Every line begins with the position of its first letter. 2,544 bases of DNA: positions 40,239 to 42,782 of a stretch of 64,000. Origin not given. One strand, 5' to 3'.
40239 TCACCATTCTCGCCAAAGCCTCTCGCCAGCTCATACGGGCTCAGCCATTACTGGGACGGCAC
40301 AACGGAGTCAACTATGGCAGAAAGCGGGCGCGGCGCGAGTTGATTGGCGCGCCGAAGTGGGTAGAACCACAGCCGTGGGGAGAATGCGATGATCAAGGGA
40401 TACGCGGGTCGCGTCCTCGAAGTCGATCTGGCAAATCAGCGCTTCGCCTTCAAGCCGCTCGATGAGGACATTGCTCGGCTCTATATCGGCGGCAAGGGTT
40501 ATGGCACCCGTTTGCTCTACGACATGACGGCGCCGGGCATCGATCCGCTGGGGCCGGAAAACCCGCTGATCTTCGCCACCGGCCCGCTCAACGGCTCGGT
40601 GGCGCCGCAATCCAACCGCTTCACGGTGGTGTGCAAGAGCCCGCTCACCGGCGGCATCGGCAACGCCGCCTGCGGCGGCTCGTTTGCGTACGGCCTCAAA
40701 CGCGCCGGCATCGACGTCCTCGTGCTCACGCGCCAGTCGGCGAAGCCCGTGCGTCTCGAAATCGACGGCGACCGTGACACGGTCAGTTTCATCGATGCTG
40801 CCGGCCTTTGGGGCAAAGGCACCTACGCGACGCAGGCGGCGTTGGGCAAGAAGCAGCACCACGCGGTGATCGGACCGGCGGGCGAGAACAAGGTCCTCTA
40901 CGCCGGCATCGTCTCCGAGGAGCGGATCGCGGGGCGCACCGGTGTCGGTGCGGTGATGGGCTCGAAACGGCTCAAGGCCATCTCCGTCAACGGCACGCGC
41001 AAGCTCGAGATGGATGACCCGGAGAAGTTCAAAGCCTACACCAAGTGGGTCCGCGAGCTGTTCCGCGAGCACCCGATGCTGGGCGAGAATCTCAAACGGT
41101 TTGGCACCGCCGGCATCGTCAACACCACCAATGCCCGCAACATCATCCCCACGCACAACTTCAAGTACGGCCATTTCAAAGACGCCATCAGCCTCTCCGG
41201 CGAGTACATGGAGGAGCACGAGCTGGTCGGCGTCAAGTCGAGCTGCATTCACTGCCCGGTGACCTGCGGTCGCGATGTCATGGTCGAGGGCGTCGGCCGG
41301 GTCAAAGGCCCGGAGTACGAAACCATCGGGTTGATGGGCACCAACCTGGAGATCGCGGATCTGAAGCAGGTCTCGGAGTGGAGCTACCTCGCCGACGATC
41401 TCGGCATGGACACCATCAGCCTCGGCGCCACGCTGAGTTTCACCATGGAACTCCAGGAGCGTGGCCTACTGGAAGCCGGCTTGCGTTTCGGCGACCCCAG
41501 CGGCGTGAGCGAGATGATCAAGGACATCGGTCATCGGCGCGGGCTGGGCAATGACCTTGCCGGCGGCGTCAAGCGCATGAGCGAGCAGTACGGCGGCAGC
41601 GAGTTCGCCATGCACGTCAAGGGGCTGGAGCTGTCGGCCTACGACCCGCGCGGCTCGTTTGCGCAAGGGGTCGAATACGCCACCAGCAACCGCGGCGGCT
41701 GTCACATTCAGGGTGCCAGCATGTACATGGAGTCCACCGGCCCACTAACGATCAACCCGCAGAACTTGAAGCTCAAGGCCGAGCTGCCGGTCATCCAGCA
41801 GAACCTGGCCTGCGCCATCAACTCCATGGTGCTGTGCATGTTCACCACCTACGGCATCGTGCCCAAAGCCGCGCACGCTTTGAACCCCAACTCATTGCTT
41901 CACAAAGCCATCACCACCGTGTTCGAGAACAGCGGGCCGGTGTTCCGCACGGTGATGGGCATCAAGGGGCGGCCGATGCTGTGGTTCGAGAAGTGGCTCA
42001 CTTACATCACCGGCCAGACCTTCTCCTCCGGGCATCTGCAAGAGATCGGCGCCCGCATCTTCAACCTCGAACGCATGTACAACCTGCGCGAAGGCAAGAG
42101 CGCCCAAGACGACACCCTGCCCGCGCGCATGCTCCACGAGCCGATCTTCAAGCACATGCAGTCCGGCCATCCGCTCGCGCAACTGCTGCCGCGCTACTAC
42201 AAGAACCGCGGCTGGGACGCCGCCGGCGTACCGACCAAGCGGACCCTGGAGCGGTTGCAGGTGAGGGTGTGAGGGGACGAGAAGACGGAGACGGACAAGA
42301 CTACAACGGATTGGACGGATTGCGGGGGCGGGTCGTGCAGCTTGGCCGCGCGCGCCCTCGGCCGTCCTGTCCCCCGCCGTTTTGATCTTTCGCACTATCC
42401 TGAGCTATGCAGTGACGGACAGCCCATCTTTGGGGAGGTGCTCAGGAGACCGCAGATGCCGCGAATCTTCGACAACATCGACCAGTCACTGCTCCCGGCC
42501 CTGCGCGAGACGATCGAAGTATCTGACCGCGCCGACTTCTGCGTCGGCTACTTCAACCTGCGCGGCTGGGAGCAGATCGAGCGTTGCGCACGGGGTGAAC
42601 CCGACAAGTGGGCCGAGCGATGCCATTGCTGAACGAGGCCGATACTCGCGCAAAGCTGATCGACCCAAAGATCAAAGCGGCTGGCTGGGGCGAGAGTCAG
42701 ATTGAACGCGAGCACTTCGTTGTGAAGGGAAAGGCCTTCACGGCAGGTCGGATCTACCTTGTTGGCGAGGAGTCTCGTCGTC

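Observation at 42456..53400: Type I R-M locus that begins inside a truncated PLD-helicase gene and carries a Hachiman-like pair between hsdS and a duplicated hsdS 3-prime remnant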

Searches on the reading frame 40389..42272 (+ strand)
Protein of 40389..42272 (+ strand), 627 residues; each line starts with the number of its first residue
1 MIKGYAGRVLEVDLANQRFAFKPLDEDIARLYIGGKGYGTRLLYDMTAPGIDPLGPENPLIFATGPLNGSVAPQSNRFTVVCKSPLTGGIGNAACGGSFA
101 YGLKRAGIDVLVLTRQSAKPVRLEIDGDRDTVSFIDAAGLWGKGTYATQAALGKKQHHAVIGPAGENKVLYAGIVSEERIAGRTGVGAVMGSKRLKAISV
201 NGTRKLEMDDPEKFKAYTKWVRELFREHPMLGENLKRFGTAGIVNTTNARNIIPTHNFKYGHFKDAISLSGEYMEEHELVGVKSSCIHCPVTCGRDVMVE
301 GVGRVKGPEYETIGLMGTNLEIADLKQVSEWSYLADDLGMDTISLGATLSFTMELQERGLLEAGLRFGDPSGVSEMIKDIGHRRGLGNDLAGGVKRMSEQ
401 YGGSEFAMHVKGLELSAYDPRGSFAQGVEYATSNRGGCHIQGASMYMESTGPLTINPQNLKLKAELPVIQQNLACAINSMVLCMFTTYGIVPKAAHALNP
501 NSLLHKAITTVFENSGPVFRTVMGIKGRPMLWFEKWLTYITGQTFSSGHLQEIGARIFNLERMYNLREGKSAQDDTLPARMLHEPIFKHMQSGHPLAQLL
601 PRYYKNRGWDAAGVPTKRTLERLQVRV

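Call 16: find_encoding_contigs(protein=window:40389-42272:+, flank=10000, max_places=10)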
Protein window:40389-42272:+ (627 aa): 2 contigs read that carry it; 2 places shown.
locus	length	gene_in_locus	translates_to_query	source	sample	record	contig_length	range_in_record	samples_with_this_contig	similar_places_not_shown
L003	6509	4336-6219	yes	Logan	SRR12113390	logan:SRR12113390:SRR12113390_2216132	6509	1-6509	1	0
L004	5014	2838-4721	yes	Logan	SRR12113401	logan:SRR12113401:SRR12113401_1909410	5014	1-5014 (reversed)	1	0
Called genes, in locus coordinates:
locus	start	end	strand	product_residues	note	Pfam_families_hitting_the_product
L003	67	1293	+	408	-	PF08240:ADH_N, PF16912:Glu_dehyd_C (faint), PF00107:ADH_zinc_N, PF13602:ADH_zinc_N_2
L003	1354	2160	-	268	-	PF00378:ECH_1, PF16113:ECH_2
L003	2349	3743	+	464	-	PF27533:CapK_C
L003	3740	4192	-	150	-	-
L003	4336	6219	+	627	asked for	PF02730:AFOR_N, PF01314:AFOR_C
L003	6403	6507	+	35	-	?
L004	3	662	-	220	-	?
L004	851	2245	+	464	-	PF27533:CapK_C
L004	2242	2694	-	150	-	-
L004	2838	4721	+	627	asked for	PF02730:AFOR_N, PF01314:AFOR_C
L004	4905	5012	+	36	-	?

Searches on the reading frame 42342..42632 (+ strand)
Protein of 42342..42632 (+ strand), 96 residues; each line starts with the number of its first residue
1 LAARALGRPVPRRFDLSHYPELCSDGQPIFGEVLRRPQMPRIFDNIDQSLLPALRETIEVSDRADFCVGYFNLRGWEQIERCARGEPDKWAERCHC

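Call 4: search_protein_families(library=pfam, proteins=[window:42342-42632:+], max_evalue=0.01)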
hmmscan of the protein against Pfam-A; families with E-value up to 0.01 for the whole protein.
window:42342-42632:+ (96 aa): 0 families

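Call 5: search_protein_families(library=padloc, proteins=[window:42342-42632:+], max_evalue=0.01)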
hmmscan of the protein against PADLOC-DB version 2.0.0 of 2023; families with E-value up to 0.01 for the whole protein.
window:42342-42632:+ (96 aa): 0 families
